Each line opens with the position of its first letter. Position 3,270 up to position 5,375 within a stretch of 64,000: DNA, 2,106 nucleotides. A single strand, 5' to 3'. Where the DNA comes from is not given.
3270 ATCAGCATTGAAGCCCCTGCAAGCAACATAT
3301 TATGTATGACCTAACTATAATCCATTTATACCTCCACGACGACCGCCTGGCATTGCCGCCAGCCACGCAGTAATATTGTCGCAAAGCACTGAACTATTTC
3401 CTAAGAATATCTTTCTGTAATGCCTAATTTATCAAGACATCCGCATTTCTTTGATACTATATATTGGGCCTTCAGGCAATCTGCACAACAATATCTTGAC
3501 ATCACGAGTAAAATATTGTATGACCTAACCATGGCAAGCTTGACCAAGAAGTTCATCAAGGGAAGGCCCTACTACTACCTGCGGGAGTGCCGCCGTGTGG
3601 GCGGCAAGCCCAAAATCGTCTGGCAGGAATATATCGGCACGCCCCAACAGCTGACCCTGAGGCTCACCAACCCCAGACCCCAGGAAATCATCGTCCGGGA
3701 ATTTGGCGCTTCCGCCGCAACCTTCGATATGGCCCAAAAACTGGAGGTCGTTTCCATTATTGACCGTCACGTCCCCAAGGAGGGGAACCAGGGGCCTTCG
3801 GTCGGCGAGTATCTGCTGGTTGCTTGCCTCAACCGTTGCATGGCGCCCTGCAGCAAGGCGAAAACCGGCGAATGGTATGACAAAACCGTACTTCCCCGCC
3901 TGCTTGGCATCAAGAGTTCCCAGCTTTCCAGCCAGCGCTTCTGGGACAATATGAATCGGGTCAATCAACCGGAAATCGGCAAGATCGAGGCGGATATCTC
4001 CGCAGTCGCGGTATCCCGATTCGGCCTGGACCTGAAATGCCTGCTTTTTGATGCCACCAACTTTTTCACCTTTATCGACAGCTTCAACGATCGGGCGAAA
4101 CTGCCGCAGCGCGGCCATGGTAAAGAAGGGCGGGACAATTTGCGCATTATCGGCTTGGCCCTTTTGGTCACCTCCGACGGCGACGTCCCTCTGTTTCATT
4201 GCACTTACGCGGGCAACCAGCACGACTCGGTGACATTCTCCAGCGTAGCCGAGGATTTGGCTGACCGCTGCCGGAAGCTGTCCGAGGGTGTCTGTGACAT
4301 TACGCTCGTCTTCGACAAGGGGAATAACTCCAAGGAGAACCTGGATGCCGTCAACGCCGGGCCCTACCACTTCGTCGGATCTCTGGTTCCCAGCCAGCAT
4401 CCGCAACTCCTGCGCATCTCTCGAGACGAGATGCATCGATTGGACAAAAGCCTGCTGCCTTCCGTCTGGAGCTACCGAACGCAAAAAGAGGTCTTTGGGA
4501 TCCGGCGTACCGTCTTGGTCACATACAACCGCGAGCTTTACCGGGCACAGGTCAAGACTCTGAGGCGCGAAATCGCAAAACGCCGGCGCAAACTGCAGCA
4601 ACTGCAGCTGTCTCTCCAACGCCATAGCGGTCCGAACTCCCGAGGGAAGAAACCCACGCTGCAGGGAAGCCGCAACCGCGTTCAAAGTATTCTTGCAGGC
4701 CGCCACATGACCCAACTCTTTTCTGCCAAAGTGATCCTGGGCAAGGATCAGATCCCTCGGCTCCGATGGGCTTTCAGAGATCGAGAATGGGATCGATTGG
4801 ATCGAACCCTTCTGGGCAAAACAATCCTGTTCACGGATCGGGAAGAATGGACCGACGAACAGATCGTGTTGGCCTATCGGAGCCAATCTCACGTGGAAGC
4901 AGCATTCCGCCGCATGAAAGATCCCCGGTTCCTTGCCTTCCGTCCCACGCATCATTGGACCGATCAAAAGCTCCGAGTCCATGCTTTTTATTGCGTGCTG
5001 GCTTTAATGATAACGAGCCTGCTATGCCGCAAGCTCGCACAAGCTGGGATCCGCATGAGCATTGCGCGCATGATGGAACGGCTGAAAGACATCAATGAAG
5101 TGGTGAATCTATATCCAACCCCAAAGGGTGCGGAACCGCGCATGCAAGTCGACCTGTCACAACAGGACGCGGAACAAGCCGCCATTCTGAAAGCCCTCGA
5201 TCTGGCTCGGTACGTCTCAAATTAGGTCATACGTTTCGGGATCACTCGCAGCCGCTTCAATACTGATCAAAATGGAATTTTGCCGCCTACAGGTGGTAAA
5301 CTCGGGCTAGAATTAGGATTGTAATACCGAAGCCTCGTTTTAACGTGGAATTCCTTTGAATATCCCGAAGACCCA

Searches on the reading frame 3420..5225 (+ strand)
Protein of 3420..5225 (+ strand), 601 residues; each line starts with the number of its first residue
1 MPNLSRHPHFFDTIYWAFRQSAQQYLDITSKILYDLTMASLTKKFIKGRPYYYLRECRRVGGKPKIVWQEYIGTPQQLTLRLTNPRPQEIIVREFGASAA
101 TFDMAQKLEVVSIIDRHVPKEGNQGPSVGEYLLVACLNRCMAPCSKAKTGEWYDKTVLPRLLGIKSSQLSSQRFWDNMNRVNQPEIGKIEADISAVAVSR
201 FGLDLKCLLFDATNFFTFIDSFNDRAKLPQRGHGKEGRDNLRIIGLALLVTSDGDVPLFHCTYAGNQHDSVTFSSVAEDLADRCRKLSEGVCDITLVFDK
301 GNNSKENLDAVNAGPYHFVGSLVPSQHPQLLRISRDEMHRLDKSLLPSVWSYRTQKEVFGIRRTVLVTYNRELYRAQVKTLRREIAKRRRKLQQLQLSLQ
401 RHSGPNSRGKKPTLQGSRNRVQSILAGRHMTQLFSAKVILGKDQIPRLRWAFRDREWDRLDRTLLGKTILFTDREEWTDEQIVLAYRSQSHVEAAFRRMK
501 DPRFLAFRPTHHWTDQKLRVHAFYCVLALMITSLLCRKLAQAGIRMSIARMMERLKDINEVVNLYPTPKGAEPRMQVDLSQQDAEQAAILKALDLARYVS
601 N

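Call 18: search_protein_families(library=pfam, proteins=[window:3420-5225:+])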
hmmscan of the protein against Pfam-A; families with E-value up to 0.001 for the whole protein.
window:3420-5225:+ (601 aa): 1 family
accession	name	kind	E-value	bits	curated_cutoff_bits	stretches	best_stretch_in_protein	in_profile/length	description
PF01609.27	DDE_Tnp_1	-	1.2e-07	32.1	23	1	218-530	8-199/200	Transposase DDE domain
